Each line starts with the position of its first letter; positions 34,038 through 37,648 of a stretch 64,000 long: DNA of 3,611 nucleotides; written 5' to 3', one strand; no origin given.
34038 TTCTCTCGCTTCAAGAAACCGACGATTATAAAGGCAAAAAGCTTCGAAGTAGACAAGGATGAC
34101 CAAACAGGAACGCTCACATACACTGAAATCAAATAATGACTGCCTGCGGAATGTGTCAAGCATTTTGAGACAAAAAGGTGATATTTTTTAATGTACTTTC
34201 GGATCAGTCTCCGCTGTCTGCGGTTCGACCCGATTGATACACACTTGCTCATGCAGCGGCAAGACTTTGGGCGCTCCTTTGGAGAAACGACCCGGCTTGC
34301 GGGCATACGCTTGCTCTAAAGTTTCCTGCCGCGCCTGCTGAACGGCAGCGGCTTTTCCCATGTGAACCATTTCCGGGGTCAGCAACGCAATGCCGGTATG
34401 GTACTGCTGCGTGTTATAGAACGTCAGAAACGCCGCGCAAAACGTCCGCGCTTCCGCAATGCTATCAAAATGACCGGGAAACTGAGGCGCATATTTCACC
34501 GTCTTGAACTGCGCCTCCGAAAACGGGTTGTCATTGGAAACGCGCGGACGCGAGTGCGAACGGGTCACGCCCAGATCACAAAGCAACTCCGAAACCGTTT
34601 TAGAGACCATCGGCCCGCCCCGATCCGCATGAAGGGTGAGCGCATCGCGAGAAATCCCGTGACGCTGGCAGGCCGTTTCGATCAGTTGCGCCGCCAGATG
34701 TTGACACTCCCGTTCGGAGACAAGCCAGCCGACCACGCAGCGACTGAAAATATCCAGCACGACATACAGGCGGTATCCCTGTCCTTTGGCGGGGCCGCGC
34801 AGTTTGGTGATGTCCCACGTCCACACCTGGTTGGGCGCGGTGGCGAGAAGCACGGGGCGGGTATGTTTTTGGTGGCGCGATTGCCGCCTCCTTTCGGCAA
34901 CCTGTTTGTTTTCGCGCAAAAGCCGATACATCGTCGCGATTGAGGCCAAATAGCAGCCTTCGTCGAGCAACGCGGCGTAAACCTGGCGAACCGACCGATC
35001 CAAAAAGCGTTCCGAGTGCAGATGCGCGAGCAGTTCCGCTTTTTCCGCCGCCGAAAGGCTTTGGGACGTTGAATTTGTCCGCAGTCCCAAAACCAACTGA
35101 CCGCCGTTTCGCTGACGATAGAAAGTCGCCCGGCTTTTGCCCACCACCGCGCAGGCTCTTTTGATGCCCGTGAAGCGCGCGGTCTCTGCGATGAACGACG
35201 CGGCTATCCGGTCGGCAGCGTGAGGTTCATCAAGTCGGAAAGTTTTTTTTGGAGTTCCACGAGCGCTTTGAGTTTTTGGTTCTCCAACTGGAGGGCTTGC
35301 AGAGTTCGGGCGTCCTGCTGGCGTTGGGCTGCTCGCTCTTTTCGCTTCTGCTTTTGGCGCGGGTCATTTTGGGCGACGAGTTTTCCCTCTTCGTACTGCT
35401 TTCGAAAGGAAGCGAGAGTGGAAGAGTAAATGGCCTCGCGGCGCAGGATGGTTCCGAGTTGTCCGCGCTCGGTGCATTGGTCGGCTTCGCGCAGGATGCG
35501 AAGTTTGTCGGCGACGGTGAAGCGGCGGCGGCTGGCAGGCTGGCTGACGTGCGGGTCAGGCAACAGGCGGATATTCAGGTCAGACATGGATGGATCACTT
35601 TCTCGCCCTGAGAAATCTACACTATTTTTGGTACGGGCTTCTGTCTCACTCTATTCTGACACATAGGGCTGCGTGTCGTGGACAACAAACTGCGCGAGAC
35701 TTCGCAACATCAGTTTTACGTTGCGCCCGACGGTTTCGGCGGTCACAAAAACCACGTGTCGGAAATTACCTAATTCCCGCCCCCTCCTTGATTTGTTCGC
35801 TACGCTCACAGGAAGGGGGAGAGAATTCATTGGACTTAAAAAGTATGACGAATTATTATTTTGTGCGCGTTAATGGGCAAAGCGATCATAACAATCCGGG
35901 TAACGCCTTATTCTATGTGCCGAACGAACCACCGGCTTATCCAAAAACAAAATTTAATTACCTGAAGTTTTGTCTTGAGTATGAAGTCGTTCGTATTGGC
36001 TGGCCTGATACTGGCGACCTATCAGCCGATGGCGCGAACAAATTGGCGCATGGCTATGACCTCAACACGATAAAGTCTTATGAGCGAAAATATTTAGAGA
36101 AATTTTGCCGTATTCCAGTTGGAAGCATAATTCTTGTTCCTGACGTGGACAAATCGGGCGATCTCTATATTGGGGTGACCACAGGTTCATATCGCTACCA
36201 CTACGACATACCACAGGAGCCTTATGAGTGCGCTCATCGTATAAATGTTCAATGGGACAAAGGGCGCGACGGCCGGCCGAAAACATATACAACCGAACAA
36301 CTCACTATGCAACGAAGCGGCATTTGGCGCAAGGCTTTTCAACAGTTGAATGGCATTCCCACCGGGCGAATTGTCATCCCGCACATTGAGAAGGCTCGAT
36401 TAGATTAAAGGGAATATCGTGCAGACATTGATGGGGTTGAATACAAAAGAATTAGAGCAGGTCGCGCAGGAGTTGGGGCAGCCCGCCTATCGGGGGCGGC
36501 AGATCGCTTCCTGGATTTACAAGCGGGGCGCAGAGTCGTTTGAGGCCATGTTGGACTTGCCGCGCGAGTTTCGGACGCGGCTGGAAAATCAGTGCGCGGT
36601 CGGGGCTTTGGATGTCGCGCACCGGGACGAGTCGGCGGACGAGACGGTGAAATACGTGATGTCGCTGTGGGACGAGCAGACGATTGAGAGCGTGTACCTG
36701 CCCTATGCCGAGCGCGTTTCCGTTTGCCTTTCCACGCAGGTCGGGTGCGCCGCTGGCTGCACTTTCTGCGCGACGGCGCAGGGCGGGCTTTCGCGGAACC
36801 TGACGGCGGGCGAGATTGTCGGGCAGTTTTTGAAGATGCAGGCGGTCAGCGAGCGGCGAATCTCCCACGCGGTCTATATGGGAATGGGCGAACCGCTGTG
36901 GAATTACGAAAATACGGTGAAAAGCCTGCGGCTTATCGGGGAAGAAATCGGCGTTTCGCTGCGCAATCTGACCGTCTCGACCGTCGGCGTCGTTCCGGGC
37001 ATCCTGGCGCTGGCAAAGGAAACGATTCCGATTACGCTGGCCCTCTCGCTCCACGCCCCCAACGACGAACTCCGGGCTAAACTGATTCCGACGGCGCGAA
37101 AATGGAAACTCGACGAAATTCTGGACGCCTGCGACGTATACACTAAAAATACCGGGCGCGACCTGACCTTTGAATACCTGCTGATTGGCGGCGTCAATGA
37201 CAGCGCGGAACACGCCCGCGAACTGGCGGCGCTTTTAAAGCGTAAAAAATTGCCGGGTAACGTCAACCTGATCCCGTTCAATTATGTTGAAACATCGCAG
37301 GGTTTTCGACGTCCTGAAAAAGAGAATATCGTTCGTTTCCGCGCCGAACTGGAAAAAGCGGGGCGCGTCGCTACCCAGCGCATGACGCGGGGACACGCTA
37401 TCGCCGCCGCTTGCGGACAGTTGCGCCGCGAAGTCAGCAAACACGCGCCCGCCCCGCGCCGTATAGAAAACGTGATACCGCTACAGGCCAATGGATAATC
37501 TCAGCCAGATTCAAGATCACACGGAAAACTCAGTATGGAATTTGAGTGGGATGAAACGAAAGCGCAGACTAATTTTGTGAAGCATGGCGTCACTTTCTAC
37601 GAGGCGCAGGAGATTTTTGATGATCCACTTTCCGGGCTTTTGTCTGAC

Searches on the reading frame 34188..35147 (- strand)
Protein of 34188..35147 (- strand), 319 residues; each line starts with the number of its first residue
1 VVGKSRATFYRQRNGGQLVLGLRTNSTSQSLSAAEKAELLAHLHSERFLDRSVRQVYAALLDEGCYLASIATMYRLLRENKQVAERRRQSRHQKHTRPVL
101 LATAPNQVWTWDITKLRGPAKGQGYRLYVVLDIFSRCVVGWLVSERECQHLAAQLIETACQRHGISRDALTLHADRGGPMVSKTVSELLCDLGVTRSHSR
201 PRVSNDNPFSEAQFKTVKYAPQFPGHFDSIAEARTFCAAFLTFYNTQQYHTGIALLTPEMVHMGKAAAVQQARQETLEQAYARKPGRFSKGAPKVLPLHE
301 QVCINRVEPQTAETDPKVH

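Call 51: search_protein_families(library=pfam, proteins=[window:34188-35147:-], max_evalue=0.00001)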
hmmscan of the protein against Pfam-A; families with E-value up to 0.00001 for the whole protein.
window:34188-35147:- (319 aa): 2 families
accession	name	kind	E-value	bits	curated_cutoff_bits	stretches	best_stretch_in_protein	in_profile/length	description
PF00665.32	rve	-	8.2e-21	74.6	32.6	1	103-202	2-100/102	Integrase core domain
PF13683.12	rve_3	-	1.9e-10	40.8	26.5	1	193-258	2-67/67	Integrase core domain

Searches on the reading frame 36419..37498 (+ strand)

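Call 51: search_protein_families(library=pfam, proteins=[window:36419-37498:+], max_evalue=0.00001)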
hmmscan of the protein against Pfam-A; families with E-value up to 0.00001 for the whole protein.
window:36419-37498:+ (359 aa): 2 families
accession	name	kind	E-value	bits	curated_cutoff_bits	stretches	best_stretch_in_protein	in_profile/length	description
PF04055.27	Radical_SAM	-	2.5e-17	64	29.5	1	105-268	2-164/166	Radical SAM superfamily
PF21016.3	RlmN_N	-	9.1e-15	54.6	24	1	4-60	3-59/60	Ribosomal RNA large subunit methyltransferase N-terminal domain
